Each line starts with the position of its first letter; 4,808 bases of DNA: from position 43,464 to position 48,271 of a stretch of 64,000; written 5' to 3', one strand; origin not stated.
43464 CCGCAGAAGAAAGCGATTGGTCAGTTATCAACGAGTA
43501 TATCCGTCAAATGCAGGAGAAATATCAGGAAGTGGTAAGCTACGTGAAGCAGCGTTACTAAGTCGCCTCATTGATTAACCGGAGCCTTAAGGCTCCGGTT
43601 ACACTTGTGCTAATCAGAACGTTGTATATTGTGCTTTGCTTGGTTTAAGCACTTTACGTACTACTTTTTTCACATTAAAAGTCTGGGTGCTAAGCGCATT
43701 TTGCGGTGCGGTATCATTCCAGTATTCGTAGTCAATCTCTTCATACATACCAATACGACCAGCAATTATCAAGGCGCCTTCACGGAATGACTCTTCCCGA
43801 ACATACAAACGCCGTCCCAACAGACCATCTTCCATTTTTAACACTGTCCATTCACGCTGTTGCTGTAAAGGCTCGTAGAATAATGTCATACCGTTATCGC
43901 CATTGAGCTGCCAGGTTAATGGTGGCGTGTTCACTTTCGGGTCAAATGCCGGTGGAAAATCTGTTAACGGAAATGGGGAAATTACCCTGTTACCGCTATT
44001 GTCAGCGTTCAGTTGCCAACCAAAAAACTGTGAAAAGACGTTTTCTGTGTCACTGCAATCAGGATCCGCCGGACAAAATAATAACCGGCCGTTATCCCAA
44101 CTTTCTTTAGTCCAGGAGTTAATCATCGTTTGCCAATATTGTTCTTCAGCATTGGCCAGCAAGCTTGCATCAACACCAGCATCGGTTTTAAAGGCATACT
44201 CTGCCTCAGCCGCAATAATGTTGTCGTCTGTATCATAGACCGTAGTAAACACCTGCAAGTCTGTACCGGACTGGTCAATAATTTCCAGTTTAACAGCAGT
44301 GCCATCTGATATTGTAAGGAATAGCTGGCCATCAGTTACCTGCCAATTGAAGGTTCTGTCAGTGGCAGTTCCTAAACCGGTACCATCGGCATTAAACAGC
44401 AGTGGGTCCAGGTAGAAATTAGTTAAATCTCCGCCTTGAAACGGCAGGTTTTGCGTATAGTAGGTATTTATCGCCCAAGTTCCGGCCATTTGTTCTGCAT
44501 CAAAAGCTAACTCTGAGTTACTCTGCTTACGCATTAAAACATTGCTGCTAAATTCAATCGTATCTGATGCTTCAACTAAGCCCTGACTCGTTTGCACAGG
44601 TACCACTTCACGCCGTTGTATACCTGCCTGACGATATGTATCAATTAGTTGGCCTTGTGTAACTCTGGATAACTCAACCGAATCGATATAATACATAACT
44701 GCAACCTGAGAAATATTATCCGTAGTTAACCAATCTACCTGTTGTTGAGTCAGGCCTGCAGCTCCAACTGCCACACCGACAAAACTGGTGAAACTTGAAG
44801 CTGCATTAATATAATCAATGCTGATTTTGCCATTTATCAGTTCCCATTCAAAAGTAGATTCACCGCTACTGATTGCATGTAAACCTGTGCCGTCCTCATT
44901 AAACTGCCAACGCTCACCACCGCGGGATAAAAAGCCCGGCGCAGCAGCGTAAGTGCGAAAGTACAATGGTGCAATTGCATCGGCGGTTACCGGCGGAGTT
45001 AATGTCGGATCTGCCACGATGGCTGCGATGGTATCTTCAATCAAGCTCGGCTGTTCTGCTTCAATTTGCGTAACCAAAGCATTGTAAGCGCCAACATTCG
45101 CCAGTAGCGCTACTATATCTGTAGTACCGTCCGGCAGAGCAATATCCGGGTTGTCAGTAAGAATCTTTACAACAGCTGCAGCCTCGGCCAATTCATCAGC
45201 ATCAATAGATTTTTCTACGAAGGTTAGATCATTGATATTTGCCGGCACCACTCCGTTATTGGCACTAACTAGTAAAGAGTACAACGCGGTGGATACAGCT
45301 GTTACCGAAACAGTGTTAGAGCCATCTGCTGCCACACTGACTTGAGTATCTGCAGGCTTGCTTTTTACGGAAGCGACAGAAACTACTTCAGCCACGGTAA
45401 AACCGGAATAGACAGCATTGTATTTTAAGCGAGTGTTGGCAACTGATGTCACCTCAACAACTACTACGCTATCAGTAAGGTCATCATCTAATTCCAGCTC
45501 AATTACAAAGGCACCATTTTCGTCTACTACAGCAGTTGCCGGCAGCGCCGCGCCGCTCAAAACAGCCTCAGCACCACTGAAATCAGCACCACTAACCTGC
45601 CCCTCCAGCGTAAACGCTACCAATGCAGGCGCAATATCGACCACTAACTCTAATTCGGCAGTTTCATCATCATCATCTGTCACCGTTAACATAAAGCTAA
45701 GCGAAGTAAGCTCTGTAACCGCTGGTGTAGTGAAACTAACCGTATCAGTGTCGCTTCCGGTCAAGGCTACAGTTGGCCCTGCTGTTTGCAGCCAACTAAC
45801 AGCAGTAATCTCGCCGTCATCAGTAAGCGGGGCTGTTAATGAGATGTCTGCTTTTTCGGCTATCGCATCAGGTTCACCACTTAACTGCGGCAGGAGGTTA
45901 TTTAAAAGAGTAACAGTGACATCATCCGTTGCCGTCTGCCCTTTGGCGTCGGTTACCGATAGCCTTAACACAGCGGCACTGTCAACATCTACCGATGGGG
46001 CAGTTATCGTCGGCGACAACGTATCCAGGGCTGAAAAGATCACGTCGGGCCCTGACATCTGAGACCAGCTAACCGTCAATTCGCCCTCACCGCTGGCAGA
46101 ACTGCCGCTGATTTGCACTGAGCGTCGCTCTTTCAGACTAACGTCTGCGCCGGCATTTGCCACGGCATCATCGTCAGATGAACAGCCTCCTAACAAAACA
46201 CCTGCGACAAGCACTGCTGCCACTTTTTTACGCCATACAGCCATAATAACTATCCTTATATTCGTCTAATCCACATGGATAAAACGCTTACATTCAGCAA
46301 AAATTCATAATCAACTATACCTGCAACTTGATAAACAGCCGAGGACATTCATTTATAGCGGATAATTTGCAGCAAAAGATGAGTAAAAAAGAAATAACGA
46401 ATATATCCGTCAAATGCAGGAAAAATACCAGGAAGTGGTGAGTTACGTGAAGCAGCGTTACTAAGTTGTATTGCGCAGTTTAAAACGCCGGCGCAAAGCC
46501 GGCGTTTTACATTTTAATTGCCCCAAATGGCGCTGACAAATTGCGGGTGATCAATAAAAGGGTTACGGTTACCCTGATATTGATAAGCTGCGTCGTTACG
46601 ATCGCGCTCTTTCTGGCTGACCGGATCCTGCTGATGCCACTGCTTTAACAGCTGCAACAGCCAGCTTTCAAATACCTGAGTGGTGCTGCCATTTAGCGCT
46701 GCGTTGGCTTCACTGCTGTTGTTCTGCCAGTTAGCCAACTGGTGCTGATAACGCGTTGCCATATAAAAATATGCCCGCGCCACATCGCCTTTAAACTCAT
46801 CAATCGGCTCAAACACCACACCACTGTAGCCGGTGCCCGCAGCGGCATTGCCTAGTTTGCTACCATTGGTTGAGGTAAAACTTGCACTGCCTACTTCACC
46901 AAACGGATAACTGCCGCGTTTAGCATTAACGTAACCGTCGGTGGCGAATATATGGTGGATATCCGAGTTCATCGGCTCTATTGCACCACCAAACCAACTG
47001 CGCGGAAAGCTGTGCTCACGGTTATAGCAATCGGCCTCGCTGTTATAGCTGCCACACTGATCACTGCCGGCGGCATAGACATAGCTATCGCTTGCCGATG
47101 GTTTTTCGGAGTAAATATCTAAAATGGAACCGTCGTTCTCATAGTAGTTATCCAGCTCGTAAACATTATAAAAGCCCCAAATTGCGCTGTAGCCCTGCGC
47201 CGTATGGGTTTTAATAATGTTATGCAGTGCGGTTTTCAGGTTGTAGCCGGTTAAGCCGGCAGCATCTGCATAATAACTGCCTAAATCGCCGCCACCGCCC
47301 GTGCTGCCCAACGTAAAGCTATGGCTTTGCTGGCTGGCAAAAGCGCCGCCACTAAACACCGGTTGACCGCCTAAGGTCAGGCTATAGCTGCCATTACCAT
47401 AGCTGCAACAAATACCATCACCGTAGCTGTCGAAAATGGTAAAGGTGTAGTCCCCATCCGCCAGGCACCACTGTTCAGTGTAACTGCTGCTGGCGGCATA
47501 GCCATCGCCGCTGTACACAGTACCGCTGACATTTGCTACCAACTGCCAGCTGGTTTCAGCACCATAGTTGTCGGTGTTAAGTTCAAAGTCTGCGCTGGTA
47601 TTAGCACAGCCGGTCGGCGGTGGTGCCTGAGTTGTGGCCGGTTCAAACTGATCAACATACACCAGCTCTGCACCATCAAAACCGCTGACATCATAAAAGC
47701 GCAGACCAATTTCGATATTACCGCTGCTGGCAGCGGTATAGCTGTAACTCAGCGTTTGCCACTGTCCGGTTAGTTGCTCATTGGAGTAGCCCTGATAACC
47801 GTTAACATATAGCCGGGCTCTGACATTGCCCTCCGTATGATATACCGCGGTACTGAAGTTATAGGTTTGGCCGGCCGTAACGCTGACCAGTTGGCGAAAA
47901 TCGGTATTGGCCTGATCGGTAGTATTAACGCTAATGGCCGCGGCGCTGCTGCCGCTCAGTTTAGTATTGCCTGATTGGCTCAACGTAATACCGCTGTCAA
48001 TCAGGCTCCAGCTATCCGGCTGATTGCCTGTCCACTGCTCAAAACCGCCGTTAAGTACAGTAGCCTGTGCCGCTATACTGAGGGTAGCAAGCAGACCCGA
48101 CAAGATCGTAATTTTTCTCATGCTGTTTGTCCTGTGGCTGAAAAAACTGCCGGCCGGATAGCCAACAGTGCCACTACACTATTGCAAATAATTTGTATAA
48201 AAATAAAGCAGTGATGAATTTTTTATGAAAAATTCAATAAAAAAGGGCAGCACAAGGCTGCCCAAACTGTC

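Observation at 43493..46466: Second islet with the same topology: the hybrid-kinase 3' end is repeated 2.9 kb downstream with only synonymous differences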

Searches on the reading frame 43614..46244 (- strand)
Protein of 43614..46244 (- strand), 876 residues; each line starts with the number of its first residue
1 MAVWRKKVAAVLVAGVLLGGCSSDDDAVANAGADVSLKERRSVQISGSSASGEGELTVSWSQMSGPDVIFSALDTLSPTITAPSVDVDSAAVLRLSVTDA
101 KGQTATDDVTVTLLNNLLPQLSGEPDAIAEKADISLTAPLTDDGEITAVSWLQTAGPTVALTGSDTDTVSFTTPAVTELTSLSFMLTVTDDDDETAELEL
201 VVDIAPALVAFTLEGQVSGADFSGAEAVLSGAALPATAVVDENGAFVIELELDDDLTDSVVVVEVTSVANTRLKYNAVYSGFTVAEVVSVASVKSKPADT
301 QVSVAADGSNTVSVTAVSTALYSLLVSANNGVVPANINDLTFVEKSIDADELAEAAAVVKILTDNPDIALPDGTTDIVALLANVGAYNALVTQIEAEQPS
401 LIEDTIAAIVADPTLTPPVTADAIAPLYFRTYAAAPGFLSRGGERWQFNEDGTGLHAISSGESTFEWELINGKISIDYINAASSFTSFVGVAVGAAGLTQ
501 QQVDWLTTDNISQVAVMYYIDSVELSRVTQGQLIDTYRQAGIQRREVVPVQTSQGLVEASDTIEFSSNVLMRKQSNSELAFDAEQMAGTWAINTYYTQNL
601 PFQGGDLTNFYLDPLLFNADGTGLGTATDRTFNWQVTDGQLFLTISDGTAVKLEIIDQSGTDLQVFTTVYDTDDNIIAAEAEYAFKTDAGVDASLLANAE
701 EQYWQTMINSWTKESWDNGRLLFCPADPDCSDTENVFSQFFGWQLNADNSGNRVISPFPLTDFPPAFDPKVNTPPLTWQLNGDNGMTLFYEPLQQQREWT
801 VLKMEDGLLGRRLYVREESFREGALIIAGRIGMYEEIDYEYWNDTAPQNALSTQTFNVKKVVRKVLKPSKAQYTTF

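Call 7: search_protein_families(library=pfam, proteins=[window:43614-46244:-])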
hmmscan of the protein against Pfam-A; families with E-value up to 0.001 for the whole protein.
window:43614-46244:- (876 aa): 3 families
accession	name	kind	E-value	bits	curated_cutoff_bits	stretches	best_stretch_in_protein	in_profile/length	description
PF22352.2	K319L-like_PKD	-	7.7e-19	67.9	27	2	31-112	1-83/84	K319L-like, PKD domain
PF18692.7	DUF5640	-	9.8e-05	22.6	28.5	0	444-482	15-53/85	Family of unknown function (DUF5640)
PF13648.12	Lipocalin_4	-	0.00089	20.5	22.4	0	587-664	2-88/89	Lipocalin-like domain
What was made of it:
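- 43614..46244 (-): LIPO: an 876-aa predicted lipoprotein with K319L-like PKD domains. It is one of the alternative cassettes of the site. Pfam hit (call 7).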

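Call 8: search_protein_families(library=ncbifam, proteins=[window:43614-46244:-])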
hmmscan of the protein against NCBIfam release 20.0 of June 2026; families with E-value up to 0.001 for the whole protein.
window:43614-46244:- (876 aa): 2 families
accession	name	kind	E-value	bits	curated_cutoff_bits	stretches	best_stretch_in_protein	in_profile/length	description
NF038112.1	myxo_dep_M36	subfamily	2.4e-28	97.9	1500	1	21-317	1186-1497/1604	myxosortase-dependent M36 family metallopeptidase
NF038111.1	rhom_dep_M36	equivalog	1.5e-15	55.7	1700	2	116-206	1184-1279/1315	rhombosortase-dependent M36 family metallopeptidase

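Call 18: find_homologous_proteins(query=window:43614-46244:-, max_evalue=1e-20)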
Query window:43614-46244:- (876 aa): 80 proteins with E <= 1e-20 among 8000 candidates.
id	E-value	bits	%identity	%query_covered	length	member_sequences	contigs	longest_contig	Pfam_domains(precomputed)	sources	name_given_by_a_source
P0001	0.0e+0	1911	100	100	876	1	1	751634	PF22352.3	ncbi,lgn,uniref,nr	ncbi:hypothetical protein [Rheinheimera sp.]|uniref:PKD domain-containing protein n=1 Tax=Rheinheime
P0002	0.0e+0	1753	92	100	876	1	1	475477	PF22352.3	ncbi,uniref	ncbi:PKD domain-containing protein [Rheinheimera sp. NSM]|uniref:PKD domain-containing protein n=1 T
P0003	0.0e+0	1549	80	100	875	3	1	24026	PF22352.3,PF13648.13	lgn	-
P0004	0.0e+0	1458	75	100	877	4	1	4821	PF22352.3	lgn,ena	-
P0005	0.0e+0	1019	55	100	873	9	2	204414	PF22352.3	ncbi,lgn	-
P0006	3.9e-293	993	56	100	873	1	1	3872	PF22352.3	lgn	-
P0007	1.6e-281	954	54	96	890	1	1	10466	PF22352.3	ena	-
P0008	2.7e-276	937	54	99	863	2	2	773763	PF22352.3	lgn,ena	-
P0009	2.8e-276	937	54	99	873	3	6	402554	PF22352.3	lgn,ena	-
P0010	1.1e-272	925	53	99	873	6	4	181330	PF22352.3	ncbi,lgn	-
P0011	5.2e-272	923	71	69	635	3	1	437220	PF22352.3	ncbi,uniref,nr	ncbi:hypothetical protein J2X32_002058 [Rheinheimera pacifica]|uniref:PKD domain-containing protein 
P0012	1.1e-267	908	52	99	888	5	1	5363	PF22352.3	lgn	-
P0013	1.5e-267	908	50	99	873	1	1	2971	PF22352.3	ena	-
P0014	3.5e-265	900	52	99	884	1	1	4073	PF22352.3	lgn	-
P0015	3.0e-263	894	51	99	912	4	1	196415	PF22352.3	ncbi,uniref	ncbi:hypothetical protein ABGI61_10510 [Rheinheimera sp. FR7-31]|uniref:PKD domain-containing protei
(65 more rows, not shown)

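Call 19: find_encoding_contigs(protein=P0003, flank=10000, max_places=5)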
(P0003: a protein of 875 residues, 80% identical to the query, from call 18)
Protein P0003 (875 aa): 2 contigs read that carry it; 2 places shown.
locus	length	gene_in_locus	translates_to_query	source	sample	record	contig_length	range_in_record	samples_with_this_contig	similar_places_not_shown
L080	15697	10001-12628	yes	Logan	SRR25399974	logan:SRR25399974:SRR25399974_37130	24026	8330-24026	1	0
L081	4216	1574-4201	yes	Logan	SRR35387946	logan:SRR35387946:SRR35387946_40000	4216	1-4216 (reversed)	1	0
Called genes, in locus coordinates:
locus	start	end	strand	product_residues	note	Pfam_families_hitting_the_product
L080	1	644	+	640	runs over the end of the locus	PF02333:Phytase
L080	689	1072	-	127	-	PF00072:Response_reg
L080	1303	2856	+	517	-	PF00989:PAS, PF08447:PAS_3, PF13426:PAS_9, PF00015:MCPsignal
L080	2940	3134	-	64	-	-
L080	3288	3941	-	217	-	PF10881:DUF2726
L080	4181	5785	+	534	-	PF20656:MS_N, PF01274:MS_TIM-barrel, PF20659:MS_C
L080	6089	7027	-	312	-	PF00126:HTH_1, PF03466:LysR_substrate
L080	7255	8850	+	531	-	PF00463:ICL, PF13714:PEP_mutase, PF00463:ICL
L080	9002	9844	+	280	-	PF00486:Trans_reg_C, PF00072:Response_reg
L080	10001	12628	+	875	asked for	PF22352:K319L-like_PKD, PF13648:Lipocalin_4 (faint)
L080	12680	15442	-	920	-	PF00512:HisKA, PF02518:HATPase_c, PF00072:Response_reg, PF01627:Hpt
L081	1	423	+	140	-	?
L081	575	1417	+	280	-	PF00486:Trans_reg_C, PF00072:Response_reg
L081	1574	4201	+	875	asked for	PF22352:K319L-like_PKD, PF13648:Lipocalin_4 (faint)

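Call 20: find_encoding_contigs(protein=P0001, flank=6000, max_places=5)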
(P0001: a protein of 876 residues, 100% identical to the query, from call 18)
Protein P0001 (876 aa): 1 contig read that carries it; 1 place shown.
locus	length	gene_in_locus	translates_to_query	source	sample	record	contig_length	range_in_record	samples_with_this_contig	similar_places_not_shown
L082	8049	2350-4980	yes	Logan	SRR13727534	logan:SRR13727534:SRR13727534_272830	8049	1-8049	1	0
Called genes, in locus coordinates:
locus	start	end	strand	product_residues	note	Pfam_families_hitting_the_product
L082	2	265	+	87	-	?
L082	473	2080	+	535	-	PF02018:CBM_4_9 (weak), PF04231:Endonuclease_1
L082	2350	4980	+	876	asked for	PF22352:K319L-like_PKD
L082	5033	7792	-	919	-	PF00512:HisKA, PF02518:HATPase_c, PF00072:Response_reg, PF01627:Hpt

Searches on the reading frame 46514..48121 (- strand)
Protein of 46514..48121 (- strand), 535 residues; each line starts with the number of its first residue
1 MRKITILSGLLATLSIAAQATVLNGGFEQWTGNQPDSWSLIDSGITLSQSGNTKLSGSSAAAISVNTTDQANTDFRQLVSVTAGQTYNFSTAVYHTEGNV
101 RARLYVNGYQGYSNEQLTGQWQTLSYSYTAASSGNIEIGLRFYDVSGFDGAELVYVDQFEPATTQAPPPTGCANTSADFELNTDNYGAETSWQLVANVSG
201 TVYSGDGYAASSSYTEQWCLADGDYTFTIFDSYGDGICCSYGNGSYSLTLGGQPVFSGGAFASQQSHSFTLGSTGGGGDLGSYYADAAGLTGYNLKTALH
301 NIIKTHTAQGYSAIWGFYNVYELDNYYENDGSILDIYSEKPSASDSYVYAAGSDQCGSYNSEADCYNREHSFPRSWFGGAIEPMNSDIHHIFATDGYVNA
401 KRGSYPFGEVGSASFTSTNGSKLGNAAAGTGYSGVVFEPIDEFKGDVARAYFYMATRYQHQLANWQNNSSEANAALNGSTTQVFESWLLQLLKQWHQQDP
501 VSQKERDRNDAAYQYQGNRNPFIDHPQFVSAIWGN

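Call 7: search_protein_families(library=pfam, proteins=[window:46514-48121:-])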
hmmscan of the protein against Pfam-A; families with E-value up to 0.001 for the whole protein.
window:46514-48121:- (535 aa): 2 families
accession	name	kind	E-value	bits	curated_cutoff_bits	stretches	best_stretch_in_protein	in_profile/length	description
PF04231.19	Endonuclease_1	-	1.9e-100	335.9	25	1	291-526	1-234/235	Endonuclease I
PF02018.23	CBM_4_9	-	9.2e-06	26.5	25.9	1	20-132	2-120/136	Carbohydrate binding domain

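Call 8: search_protein_families(library=ncbifam, proteins=[window:46514-48121:-])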
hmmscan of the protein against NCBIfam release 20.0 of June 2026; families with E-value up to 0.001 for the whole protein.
window:46514-48121:- (535 aa): 1 family
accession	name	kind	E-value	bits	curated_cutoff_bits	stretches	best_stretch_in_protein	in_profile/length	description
NF011716.0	PRK15137.1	equivalog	5.2e-10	39.7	372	1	383-468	114-193/235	deoxyribonuclease I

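Call 29: find_related_loci(query=window:46514-48121:-, collection=metagenome_contigs, flank=6000)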
Query window:46514-48121:- (535 aa) in metagenome_contigs; peptide patterns used: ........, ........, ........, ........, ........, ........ (x = any residue, [..] = any of these).
600 stretches matched a pattern (row limit reached: there are more); 585 encode a relative of the query (tblastn E <= 1e-3); the best 80 are kept; 80 distinct loci.
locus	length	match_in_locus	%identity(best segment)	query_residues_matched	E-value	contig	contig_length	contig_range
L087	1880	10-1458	83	53-535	0e+0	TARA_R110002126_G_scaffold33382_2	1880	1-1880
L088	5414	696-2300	73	1-535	0e+0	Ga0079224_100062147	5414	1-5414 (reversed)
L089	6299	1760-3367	64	1-535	0e+0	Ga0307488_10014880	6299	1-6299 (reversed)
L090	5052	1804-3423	62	2-533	0e+0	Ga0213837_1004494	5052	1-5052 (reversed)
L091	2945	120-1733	62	1-535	0e+0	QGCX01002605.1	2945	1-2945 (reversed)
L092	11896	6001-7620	62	2-533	0e+0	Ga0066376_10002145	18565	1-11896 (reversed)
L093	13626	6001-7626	61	2-533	0e+0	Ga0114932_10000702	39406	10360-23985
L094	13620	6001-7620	62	2-533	0e+0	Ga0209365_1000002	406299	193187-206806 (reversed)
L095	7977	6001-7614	62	1-535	0e+0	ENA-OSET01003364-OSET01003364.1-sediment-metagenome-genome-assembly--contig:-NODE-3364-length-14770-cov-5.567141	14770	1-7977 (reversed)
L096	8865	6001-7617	62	3-533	0e+0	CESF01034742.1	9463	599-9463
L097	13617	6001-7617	61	3-533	0e+0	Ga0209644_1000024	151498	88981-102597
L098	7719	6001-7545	62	18-533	0e+0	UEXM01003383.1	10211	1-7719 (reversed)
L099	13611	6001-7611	63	1-535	0e+0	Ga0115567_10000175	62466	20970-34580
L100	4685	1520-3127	59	3-535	0e+0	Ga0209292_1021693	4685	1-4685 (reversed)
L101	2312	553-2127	63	17-533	0e+0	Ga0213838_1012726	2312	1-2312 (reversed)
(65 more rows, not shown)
